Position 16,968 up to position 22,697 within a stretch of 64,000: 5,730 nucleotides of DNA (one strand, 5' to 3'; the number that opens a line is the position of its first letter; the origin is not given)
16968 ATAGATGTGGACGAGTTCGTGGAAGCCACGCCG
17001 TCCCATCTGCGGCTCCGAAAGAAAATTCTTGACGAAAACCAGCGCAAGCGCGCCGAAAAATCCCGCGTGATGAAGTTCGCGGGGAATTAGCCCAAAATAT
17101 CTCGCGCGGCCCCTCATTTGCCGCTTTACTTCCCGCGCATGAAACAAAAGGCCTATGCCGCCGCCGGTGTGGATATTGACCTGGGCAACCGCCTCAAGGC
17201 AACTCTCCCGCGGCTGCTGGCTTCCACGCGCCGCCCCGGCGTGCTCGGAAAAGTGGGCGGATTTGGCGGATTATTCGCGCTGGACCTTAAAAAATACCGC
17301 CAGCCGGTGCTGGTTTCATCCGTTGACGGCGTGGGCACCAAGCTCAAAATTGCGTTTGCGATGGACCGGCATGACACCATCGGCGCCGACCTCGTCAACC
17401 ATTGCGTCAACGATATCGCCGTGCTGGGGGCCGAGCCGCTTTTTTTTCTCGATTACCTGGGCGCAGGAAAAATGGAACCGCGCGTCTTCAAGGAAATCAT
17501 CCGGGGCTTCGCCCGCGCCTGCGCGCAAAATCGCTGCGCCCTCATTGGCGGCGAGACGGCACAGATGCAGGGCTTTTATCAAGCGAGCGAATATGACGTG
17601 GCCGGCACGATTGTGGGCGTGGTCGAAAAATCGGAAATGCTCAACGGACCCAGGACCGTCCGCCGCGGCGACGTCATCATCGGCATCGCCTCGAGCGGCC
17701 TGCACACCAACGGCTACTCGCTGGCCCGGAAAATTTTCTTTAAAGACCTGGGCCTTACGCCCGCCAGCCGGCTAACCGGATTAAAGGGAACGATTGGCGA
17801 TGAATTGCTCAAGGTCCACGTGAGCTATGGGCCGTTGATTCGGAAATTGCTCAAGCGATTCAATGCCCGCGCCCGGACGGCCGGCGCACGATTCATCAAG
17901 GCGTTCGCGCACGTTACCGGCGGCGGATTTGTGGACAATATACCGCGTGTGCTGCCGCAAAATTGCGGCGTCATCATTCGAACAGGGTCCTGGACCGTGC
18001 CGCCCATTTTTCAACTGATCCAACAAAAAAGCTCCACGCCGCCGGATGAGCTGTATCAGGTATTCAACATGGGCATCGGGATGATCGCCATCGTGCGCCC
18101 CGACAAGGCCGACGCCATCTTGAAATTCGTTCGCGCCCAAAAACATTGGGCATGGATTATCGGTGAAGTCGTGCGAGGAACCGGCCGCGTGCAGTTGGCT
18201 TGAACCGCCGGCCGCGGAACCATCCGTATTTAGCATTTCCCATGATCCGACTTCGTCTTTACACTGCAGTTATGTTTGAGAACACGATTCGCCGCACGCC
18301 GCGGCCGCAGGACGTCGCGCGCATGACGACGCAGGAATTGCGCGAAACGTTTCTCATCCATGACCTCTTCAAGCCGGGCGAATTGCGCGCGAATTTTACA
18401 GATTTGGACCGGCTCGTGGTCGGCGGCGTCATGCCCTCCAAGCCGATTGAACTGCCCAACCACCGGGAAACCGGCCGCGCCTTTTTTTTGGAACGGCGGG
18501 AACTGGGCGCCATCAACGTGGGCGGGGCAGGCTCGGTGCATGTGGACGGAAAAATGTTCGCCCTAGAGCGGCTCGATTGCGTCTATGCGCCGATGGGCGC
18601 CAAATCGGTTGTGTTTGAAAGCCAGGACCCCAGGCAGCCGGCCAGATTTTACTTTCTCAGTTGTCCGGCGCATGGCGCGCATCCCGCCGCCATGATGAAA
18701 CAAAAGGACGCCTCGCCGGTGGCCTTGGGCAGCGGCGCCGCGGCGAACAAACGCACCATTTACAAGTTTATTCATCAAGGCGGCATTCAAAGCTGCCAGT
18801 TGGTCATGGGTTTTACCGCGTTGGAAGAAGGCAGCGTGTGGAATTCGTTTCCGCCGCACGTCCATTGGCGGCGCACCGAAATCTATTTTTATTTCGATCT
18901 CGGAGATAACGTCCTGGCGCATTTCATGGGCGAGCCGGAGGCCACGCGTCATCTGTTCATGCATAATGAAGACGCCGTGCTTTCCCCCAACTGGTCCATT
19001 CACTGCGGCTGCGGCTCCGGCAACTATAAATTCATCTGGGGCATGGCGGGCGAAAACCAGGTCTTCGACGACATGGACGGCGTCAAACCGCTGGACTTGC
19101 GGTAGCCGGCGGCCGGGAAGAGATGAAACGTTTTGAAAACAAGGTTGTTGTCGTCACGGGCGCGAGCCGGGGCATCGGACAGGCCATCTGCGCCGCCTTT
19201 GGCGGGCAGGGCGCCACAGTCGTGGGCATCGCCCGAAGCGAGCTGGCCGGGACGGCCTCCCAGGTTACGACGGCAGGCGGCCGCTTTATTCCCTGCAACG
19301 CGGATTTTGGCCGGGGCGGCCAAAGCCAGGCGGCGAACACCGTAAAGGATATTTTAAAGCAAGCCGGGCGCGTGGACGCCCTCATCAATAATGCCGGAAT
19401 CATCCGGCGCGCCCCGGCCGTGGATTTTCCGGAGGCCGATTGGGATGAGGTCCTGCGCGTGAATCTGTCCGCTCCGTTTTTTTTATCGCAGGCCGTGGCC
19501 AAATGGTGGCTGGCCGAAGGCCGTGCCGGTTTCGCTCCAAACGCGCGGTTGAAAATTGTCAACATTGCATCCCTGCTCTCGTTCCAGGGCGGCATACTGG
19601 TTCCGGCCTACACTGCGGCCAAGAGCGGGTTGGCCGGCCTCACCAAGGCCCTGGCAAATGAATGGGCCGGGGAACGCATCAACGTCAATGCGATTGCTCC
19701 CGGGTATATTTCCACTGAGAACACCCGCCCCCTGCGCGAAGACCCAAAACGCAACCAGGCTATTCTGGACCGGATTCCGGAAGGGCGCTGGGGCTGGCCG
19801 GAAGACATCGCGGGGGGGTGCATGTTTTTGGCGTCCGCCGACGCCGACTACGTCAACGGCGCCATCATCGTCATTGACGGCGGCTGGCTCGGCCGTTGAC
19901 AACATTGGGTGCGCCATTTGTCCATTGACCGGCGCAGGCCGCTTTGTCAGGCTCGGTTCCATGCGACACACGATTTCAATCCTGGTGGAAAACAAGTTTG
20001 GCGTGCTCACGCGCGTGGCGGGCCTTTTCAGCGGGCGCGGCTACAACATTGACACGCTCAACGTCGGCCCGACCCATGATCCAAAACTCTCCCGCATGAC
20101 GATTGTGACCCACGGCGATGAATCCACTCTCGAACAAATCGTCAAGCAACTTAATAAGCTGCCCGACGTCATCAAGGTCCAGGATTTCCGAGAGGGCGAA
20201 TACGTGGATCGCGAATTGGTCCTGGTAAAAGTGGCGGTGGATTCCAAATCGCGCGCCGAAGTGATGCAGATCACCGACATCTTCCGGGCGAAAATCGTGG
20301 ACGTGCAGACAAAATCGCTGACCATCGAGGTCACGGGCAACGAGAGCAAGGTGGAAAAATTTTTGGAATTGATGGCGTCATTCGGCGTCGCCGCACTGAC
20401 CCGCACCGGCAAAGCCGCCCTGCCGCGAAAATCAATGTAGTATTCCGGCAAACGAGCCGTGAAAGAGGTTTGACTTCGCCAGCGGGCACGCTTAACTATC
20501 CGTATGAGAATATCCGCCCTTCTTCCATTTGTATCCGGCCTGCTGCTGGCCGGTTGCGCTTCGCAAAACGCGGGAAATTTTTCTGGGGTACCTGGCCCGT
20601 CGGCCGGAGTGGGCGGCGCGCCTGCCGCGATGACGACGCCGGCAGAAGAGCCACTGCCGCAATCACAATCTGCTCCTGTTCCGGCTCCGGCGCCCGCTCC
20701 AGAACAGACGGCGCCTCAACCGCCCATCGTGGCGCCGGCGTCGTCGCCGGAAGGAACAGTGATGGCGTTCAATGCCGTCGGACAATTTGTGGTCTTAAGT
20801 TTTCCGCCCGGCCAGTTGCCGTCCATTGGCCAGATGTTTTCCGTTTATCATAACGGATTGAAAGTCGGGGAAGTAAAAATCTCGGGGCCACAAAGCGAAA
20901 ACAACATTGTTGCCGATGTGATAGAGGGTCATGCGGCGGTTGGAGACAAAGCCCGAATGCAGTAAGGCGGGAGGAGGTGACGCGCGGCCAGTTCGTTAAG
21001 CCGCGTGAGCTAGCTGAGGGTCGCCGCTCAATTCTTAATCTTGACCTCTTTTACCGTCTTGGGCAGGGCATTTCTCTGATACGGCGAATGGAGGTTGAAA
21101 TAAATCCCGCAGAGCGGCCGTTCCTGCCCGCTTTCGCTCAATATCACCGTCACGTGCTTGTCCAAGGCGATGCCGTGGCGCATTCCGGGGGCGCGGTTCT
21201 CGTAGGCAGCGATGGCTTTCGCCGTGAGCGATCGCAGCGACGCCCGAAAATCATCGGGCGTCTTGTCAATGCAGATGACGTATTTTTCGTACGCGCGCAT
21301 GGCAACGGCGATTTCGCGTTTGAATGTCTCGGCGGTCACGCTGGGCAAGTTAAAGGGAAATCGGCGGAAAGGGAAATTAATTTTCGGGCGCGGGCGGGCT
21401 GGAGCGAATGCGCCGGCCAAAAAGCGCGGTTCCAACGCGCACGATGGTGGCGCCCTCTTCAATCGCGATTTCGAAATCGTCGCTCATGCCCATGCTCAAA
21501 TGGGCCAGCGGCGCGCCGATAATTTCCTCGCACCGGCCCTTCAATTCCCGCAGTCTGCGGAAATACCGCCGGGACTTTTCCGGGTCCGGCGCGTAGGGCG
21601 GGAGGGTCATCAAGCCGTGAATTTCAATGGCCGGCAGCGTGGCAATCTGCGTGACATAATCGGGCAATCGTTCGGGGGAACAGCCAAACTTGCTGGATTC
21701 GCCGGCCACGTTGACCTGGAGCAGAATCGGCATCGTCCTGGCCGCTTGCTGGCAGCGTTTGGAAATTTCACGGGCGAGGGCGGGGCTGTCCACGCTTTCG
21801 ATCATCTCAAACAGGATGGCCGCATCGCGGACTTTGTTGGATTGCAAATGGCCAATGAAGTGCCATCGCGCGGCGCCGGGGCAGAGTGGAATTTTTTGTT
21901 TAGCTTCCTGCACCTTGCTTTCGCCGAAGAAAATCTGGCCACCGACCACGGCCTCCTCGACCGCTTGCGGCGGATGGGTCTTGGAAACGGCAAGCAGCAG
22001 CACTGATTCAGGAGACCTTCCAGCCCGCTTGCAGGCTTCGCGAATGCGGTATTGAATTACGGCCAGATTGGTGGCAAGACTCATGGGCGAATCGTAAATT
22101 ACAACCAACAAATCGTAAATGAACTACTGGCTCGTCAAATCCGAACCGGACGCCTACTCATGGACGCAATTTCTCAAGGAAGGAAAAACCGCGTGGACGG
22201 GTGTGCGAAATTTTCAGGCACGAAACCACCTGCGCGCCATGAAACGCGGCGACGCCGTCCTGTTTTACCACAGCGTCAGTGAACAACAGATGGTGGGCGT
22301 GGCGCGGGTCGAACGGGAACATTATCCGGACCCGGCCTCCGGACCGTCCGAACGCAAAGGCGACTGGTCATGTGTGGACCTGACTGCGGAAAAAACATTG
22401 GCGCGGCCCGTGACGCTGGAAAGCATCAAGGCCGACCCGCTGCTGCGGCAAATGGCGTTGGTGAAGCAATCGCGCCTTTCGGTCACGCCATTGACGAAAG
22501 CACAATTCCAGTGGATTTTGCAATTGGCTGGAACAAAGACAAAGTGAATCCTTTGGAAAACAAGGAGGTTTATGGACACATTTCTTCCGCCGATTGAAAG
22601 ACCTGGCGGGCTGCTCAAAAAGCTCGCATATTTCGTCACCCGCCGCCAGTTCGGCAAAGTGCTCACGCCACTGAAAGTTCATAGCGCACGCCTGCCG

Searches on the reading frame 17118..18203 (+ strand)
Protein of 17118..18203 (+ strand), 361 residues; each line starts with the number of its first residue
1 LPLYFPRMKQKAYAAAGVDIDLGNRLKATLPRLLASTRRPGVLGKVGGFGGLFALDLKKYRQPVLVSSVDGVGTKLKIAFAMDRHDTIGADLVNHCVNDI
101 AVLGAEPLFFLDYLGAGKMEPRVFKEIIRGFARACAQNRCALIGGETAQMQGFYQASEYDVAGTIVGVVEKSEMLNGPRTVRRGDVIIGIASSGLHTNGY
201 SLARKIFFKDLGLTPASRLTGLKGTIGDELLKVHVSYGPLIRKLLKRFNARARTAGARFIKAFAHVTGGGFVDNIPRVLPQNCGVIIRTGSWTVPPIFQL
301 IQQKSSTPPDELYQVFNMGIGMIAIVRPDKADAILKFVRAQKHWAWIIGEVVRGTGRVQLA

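Call 74: search_protein_families(library=pfam, proteins=[window:17118-18203:+], max_evalue=0.00001)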
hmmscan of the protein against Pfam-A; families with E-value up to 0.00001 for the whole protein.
window:17118-18203:+ (361 aa): 2 families
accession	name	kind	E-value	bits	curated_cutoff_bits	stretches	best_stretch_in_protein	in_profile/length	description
PF02769.27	AIRS_C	-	8e-26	91.5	23.1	1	183-355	2-149/156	AIR synthase related protein, C-terminal domain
PF00586.29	AIRS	-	4.3e-25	88.7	24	1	64-169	14-112/112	AIR synthase related protein, N-terminal domain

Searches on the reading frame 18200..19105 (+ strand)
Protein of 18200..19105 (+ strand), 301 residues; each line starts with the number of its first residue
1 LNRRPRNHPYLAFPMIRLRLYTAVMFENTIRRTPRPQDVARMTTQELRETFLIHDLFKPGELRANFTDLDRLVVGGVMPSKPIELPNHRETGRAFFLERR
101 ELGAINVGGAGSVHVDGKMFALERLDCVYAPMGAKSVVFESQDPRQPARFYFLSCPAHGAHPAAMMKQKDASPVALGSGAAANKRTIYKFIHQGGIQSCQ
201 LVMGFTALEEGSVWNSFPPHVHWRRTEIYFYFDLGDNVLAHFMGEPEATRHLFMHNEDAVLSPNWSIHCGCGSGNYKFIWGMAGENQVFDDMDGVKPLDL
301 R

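Call 74: search_protein_families(library=pfam, proteins=[window:18200-19105:+], max_evalue=0.00001)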
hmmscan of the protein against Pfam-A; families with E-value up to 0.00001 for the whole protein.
window:18200-19105:+ (301 aa): 1 family
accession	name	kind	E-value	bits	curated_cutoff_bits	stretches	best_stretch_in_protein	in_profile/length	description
PF04962.18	KduI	-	2.7e-28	99.5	23.9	1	80-291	30-256/262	KduI/IolB family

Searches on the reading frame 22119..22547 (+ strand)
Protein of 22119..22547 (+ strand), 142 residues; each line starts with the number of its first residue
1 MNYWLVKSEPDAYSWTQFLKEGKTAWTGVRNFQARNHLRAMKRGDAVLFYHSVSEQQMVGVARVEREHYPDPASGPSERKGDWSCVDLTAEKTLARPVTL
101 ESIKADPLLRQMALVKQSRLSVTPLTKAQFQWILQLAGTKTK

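Call 17: search_protein_families(library=pfam, proteins=[window:22119-22547:+], max_evalue=0.001)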
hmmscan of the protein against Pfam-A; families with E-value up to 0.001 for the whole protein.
window:22119-22547:+ (142 aa): 1 family
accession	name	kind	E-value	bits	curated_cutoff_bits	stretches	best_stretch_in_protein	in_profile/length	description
PF01878.24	EVE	-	5.2e-46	156.7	23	1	2-136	1-145/145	EVE domain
